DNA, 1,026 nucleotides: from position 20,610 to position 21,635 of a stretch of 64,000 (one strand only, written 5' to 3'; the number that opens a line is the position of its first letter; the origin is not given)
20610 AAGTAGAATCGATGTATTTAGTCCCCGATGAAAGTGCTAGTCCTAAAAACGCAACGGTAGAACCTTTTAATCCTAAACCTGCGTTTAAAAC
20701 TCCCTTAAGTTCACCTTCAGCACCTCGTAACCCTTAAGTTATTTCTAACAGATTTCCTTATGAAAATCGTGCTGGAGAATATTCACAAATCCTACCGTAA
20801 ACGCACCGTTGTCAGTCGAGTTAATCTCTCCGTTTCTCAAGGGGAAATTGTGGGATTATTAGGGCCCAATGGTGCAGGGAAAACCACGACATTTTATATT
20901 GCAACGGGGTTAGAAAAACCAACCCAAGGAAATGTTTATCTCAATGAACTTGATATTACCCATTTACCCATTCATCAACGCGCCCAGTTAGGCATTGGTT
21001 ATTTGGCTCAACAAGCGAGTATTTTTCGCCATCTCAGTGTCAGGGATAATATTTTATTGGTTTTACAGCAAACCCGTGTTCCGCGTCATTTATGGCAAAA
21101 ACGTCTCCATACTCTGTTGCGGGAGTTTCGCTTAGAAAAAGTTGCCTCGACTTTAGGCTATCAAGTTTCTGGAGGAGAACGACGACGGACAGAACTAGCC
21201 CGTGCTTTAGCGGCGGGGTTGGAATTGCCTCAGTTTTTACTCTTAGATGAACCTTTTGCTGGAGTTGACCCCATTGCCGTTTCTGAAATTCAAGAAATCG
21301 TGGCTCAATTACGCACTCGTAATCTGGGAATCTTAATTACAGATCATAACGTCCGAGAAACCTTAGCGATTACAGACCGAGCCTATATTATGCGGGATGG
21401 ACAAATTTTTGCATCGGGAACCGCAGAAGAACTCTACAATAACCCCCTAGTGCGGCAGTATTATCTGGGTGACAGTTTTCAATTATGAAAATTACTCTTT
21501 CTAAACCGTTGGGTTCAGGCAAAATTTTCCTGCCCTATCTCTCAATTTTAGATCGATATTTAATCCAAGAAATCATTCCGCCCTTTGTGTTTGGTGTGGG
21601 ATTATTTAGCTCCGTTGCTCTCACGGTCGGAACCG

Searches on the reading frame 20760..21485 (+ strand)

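Call 80: search_protein_families(library=padloc, proteins=[window:20760-21485:+], max_evalue=1e-8)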
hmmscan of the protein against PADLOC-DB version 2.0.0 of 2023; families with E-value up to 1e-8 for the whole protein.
window:20760-21485:+ (242 aa): 2 families
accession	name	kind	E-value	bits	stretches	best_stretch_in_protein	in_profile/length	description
PDLC04135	mad3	-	9.9e-24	82.6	1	133-214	261-340/374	mads_3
PDLC04140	mad8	-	1.1e-09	36.3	0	16-200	15-236/314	mads_8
